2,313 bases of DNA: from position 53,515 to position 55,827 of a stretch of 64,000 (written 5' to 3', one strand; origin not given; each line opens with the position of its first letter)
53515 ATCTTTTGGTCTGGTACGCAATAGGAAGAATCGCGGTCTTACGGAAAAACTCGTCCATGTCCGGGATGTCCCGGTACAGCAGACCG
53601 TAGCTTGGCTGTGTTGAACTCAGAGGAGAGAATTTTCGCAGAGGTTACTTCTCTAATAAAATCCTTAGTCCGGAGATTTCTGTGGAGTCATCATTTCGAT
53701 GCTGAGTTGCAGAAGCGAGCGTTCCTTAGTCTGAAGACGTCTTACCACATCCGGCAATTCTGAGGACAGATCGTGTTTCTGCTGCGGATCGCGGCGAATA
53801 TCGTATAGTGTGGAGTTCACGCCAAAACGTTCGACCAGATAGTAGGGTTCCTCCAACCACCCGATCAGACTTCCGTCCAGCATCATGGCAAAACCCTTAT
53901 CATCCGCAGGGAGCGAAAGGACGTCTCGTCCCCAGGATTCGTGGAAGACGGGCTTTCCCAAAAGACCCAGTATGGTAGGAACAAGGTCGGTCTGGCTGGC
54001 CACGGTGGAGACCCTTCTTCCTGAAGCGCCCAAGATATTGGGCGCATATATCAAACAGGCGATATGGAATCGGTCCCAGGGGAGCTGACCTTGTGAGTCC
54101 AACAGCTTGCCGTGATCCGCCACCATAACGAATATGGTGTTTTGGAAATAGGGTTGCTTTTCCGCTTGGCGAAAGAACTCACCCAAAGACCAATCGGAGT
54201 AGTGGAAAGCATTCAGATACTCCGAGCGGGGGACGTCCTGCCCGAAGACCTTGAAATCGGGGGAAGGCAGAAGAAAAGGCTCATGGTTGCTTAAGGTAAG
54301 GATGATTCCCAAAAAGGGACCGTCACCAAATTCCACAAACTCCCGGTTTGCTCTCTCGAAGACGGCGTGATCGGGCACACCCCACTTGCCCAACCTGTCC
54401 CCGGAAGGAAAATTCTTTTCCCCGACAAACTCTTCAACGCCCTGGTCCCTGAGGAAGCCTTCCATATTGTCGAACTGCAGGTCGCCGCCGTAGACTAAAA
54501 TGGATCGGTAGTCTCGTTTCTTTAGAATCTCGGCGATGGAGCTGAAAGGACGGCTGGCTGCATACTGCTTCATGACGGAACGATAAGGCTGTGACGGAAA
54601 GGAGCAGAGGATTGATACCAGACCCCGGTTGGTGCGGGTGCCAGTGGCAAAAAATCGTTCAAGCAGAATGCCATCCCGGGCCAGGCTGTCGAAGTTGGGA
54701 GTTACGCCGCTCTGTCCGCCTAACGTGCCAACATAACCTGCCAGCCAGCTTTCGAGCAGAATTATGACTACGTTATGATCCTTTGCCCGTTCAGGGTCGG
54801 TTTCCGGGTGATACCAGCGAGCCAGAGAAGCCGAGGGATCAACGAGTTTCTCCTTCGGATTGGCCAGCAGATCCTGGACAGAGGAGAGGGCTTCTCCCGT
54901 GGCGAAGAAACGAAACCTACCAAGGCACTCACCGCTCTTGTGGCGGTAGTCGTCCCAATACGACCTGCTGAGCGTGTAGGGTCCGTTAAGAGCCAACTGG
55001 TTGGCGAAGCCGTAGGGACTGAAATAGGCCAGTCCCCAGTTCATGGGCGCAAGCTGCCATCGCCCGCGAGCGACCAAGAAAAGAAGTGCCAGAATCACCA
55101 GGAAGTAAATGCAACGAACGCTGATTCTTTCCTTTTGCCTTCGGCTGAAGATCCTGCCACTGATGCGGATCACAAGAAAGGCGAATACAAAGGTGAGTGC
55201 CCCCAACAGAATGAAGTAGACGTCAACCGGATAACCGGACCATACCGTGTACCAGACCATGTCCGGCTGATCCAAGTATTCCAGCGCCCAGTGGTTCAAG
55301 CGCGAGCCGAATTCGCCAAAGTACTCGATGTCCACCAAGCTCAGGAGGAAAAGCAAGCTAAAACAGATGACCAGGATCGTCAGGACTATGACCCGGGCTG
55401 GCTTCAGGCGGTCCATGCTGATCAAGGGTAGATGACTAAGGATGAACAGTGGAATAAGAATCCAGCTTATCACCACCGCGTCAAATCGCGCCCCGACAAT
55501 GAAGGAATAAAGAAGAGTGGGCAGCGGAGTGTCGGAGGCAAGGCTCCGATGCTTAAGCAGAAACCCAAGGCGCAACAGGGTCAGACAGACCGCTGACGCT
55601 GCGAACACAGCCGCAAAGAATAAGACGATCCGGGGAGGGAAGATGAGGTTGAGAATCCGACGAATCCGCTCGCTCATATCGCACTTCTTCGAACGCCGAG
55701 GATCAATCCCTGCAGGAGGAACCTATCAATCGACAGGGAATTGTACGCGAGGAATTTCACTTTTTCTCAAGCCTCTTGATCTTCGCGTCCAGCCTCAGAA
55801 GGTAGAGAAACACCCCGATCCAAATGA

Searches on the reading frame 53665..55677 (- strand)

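Call 99: search_protein_families(library=pfam, proteins=[window:53665-55677:-], max_evalue=0.0001)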
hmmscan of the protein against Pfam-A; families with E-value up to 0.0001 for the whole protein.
window:53665-55677:- (670 aa): 1 family
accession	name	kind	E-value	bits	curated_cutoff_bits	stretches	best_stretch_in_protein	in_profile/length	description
PF00884.28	Sulfatase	-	8.7e-45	153.7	25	1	302-574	2-300/301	Sulfatase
